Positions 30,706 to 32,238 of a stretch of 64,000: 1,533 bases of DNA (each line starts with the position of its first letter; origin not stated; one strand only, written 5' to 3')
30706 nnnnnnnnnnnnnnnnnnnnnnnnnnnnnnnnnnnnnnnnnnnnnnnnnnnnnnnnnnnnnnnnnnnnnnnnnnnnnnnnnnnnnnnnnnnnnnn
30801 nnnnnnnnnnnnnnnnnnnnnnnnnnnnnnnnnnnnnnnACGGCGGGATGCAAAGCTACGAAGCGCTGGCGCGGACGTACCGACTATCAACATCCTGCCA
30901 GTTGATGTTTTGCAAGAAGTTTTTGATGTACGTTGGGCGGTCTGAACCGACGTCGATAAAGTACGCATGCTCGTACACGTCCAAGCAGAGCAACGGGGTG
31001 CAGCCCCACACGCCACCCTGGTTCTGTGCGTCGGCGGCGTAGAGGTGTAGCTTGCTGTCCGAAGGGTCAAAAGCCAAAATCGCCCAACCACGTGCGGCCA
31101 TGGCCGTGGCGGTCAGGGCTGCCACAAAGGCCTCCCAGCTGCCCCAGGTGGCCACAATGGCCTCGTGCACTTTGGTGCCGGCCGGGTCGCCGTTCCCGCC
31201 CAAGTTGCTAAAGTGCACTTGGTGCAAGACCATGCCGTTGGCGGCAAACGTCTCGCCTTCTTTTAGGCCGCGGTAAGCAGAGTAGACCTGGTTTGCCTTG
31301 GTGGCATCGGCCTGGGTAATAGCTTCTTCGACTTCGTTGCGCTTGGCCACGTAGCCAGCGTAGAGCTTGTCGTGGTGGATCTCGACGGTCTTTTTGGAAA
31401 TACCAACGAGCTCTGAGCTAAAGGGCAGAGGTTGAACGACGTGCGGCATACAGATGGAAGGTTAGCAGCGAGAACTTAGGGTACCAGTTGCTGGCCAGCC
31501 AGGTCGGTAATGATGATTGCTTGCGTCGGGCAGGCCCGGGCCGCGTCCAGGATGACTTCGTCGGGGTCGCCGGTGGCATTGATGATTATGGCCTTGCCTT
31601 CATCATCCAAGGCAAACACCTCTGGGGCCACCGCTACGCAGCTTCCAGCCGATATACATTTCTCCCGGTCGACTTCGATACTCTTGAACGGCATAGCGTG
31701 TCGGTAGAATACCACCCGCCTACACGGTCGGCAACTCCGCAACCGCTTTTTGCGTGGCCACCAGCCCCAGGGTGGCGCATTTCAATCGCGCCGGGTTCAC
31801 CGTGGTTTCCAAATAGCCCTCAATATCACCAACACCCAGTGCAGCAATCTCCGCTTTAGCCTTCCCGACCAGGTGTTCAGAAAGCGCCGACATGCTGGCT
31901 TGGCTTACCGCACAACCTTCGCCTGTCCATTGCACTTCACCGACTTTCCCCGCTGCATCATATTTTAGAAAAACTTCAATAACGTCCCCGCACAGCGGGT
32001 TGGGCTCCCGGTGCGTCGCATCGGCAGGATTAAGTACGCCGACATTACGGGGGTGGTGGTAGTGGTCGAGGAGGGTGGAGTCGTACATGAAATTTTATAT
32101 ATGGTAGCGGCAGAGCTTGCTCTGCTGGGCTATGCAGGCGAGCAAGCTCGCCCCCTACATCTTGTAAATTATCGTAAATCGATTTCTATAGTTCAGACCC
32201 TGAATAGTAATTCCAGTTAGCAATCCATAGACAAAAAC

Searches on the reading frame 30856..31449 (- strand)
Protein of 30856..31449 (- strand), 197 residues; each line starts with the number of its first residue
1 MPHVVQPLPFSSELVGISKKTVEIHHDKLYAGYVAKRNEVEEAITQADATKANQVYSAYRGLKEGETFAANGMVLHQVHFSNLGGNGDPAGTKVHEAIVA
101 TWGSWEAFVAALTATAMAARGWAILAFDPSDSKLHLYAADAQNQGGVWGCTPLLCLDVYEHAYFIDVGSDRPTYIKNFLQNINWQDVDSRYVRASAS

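Call 9: search_protein_families(library=pfam, proteins=[window:30856-31449:-], max_evalue=0.01)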
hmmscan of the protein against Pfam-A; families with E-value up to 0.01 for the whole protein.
window:30856-31449:- (197 aa): 2 families
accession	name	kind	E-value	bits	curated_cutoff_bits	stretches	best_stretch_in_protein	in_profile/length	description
PF02777.23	Sod_Fe_C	-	1.9e-25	89.3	20.9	1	93-190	4-102/102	Iron/manganese superoxide dismutases, C-terminal domain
PF00081.27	Sod_Fe_N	-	5.7e-09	36.8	27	1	17-83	18-81/82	Iron/manganese superoxide dismutases, alpha-hairpin domain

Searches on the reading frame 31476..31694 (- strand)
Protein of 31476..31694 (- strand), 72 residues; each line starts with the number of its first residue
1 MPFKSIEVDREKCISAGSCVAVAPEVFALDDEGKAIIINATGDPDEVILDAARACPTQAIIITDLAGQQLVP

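Call 47: search_protein_families(library=pfam, proteins=[window:31476-31694:-], max_evalue=0.01)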
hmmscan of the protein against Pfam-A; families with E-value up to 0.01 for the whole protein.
window:31476-31694:- (72 aa): 7 families
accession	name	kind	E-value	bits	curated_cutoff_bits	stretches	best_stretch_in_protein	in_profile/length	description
PF13370.11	Fer4_13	-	4.3e-14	53.4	24.5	1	8-60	1-56/58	4Fe-4S single cluster domain of Ferredoxin I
PF13459.11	Fer4_15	-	3.1e-13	50.7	22.4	1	6-62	1-66/66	4Fe-4S single cluster domain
PF06902.16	Fer4_19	-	5.6e-05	23.5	24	1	6-59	8-58/64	Divergent 4Fe-4S mono-cluster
PF12837.12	Fer4_6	-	0.00039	20.7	25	0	6-22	2-18/24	4Fe-4S binding domain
PF13237.11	Fer4_10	-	0.0069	16.7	25.5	0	6-32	2-22/53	4Fe-4S dicluster domain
PF00037.32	Fer4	-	0.0077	16.4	21.1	0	6-22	1-17/24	4Fe-4S binding domain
PF12797.12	Fer4_2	-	0.0098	16.3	24.5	0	6-22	3-19/22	4Fe-4S binding domain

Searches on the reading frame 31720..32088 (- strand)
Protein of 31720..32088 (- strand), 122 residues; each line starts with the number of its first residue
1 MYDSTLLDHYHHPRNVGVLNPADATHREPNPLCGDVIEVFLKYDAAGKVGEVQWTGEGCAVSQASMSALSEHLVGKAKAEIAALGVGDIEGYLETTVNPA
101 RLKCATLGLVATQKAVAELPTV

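Call 9: search_protein_families(library=pfam, proteins=[window:31720-32088:-], max_evalue=0.01)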
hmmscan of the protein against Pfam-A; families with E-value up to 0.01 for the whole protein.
window:31720-32088:- (122 aa): 1 family
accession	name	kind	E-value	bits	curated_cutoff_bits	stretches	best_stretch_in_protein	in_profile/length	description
PF01592.21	NifU_N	-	3.3e-23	82.7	22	1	2-118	2-119/127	NifU-like N terminal domain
